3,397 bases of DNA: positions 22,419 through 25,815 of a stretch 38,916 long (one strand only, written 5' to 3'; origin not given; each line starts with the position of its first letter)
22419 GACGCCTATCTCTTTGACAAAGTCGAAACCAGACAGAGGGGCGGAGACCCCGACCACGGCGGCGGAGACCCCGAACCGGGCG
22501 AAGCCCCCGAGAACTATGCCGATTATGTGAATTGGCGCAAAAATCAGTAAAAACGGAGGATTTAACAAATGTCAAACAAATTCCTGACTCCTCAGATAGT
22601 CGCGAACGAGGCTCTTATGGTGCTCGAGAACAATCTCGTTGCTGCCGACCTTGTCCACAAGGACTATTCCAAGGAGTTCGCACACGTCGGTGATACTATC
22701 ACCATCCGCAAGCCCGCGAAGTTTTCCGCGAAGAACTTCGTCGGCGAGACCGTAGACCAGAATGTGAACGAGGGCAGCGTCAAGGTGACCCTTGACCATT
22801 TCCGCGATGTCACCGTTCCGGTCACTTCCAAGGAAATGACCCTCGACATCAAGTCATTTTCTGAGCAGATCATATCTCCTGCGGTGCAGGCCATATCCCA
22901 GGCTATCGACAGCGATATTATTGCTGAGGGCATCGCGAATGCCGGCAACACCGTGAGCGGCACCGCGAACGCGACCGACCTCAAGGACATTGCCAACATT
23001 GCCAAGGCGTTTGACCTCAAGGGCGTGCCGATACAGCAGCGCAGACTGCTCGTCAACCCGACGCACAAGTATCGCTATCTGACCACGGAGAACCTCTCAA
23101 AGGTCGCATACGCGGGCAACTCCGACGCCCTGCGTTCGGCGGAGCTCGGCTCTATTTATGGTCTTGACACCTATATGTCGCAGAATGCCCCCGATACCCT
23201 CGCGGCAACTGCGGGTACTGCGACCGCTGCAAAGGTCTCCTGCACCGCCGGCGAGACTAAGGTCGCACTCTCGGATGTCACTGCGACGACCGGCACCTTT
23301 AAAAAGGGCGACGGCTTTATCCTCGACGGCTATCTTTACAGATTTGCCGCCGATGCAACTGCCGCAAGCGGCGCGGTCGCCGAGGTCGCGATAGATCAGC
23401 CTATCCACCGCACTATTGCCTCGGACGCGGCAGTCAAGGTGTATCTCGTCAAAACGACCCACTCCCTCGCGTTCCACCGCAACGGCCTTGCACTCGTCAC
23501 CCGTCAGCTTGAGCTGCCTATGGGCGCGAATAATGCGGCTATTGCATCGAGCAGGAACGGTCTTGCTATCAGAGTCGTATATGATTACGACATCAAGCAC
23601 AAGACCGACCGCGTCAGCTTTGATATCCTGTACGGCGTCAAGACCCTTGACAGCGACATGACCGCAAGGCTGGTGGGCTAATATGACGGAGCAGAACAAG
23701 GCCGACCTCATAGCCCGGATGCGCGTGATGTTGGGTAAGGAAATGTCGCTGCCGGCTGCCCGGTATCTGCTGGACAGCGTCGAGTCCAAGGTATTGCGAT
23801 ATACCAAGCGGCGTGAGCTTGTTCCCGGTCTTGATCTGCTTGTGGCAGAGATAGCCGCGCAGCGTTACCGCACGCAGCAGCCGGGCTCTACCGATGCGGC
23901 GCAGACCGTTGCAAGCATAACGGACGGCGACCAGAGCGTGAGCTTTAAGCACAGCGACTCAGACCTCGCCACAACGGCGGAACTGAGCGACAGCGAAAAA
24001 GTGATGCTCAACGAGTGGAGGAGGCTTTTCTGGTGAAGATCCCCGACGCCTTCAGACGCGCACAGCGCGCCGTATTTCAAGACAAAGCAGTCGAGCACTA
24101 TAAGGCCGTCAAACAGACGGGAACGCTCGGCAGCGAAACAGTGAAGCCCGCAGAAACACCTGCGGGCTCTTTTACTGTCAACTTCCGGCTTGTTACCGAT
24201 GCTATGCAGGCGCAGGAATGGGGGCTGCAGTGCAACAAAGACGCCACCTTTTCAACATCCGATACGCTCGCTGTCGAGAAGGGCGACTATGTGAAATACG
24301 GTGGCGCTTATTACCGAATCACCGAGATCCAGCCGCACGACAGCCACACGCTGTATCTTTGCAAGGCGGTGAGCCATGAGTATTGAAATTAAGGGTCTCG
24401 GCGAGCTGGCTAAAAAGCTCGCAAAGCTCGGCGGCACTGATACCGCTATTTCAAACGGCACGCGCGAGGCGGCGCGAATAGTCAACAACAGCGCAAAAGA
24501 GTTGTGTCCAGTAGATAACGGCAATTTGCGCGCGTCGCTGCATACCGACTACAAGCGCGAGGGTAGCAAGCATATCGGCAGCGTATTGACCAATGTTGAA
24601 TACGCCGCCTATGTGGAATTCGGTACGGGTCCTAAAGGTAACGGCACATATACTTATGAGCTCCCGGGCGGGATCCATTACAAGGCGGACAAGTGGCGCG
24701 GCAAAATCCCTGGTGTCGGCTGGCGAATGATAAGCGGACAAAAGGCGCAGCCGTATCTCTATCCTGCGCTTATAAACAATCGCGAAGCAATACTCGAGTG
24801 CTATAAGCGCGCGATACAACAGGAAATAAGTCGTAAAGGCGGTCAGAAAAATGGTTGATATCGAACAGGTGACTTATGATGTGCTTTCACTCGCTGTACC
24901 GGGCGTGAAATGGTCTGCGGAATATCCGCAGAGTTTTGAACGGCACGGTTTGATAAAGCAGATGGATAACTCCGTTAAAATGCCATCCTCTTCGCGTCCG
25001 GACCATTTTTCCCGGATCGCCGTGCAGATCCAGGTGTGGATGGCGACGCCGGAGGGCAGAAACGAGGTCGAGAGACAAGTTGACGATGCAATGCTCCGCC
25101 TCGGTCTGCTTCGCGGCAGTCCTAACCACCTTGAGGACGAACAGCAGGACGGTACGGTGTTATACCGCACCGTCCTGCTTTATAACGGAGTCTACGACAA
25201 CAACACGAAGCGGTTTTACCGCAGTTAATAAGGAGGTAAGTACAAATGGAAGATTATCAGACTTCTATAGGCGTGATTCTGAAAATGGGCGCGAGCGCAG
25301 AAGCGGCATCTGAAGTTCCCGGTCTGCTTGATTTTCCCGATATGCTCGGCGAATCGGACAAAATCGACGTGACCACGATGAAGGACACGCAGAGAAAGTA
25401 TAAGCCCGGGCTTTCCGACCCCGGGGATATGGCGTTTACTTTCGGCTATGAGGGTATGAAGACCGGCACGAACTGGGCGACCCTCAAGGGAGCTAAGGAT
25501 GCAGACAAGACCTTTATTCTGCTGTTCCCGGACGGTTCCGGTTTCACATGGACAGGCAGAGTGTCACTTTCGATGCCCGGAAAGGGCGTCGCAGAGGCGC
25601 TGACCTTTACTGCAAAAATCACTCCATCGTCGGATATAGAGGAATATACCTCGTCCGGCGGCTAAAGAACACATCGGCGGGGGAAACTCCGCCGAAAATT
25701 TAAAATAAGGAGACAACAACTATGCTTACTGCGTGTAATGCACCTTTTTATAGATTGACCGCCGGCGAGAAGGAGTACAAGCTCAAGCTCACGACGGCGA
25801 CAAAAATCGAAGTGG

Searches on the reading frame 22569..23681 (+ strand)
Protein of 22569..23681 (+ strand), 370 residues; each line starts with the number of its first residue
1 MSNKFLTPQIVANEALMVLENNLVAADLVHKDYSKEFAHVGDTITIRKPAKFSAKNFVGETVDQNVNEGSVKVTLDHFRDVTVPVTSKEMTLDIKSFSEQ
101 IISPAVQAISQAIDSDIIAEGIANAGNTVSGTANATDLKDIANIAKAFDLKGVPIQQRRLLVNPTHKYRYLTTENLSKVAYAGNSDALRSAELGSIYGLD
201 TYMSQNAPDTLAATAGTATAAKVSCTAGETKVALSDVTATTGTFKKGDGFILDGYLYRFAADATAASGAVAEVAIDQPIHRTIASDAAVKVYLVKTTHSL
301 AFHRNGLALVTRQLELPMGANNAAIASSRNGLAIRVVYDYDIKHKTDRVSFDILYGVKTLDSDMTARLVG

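Call 13: search_protein_families(library=phrogs, proteins=[window:22569-23681:+], max_evalue=0.001)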
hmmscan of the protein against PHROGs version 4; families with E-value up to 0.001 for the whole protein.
window:22569-23681:+ (370 aa): 3 families
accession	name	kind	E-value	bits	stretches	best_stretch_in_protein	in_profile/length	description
phrog_283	-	head and packaging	5e-87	293.7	1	1-370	1-383/385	major head protein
phrog_267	-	head and packaging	5.4e-22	79.5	1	2-235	32-266/410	major head protein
phrog_1302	-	tail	2.3e-07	31.5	1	206-290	84-164/201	distal tail protein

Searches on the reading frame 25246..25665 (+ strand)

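Call 13: search_protein_families(library=phrogs, proteins=[window:25246-25665:+], max_evalue=0.001)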
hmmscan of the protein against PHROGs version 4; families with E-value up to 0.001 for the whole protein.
window:25246-25665:+ (139 aa): 2 families
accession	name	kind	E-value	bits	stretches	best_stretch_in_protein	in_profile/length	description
phrog_158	-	tail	2.1e-19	71.2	1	2-137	14-162/376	major tail protein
phrog_584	-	tail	9.7e-05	23.2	1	22-132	101-213/218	major tail protein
